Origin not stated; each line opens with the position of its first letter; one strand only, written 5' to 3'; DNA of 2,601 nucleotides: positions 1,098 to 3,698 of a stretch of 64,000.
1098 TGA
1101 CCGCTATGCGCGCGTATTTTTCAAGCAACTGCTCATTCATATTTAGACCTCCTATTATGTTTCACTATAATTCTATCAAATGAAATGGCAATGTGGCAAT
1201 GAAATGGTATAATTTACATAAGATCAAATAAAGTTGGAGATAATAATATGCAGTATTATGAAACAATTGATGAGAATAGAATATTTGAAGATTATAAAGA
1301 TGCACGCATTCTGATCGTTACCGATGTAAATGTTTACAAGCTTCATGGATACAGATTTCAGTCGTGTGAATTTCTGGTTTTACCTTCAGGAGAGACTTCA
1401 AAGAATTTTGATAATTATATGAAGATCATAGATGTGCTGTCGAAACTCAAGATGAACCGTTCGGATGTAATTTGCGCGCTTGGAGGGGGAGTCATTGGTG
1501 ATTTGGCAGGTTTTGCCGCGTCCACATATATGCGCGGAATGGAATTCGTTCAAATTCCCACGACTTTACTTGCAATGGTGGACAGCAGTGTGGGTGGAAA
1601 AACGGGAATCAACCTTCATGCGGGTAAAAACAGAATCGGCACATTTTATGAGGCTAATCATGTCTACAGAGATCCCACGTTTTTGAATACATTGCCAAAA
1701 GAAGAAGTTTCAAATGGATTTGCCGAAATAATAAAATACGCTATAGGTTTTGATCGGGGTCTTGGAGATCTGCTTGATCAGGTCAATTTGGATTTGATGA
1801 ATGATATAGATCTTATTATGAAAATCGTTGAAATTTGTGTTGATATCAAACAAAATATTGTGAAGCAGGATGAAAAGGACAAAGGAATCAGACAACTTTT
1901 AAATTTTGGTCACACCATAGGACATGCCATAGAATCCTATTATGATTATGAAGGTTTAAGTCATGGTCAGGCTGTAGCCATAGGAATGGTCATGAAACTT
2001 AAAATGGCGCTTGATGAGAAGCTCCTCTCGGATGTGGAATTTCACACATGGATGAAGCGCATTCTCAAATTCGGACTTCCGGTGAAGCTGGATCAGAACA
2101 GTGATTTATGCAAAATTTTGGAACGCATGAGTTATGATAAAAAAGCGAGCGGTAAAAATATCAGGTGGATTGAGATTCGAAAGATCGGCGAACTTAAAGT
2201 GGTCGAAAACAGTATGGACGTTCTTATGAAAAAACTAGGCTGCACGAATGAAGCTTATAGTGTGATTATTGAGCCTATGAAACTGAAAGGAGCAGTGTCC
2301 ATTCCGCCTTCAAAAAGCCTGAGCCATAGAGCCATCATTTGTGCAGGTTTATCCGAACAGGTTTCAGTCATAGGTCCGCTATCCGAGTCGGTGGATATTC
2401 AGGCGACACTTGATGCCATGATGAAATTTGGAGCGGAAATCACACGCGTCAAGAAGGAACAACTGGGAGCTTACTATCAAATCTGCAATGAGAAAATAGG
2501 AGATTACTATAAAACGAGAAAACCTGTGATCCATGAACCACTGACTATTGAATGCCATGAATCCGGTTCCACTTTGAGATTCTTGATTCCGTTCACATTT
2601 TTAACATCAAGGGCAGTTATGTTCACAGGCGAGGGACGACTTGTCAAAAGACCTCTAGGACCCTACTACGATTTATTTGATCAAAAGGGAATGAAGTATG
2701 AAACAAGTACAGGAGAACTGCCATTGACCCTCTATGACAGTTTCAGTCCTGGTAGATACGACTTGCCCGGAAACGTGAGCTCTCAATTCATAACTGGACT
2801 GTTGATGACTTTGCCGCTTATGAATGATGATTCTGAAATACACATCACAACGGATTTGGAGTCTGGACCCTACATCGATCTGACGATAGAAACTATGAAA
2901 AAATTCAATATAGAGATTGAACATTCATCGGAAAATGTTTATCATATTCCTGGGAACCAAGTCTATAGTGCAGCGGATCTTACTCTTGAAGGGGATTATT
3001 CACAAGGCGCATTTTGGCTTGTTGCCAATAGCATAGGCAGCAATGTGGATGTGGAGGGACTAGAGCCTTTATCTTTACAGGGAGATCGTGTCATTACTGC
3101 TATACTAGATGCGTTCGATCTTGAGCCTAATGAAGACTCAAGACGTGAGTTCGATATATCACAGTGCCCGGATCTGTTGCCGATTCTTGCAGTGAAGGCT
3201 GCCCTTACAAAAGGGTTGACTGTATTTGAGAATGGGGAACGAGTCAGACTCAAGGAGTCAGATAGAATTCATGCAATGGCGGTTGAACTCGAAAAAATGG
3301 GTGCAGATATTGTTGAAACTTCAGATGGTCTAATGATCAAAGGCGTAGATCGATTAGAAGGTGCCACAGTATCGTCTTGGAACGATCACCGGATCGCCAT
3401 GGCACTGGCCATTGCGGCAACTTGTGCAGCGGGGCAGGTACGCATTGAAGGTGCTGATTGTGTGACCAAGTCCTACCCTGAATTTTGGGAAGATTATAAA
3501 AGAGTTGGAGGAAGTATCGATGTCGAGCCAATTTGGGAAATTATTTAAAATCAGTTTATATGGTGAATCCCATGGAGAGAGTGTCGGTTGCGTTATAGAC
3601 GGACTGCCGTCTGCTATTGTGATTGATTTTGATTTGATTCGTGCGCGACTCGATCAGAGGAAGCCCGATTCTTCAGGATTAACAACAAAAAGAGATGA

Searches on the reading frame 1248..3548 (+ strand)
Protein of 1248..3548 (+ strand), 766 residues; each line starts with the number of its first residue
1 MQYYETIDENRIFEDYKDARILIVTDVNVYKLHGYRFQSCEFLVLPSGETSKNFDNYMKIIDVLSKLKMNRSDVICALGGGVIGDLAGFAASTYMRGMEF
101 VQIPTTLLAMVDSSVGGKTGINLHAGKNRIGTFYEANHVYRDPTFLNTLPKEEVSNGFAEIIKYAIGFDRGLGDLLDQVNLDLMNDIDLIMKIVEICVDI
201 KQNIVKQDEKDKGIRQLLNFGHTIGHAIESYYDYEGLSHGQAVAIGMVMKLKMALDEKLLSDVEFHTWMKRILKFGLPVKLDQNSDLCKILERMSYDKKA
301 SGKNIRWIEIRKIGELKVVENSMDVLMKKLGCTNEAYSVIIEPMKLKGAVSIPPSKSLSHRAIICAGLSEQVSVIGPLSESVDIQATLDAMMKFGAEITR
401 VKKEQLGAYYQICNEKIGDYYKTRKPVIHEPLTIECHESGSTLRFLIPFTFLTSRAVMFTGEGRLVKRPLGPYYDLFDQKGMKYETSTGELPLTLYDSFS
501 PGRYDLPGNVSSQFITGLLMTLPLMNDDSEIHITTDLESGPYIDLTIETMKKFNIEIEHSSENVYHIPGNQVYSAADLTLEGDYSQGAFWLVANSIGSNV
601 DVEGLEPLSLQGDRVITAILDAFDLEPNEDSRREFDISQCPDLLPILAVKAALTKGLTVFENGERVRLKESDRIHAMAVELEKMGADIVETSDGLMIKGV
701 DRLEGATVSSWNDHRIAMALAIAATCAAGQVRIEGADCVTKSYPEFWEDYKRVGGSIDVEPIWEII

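Call 72: search_protein_families(library=pfam, proteins=[window:1248-3548:+], max_evalue=1e-8)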
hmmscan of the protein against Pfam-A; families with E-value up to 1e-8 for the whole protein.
window:1248-3548:+ (766 aa): 3 families
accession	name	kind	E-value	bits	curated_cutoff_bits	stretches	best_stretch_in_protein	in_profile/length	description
PF00275.25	EPSP_synthase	-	2.6e-87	293.7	22.8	1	343-748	4-415/417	EPSP synthase (3-phosphoshikimate 1-carboxyvinyltransferase)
PF01761.26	DHQ_synthase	-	1.9e-46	156.9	24.2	1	43-155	2-114/115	3-dehydroquinate synthase N-terminal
PF24621.2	DHQS_C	-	1.6e-38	132.4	27.6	1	157-300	1-144/144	3-dehydroquinate synthase C-terminal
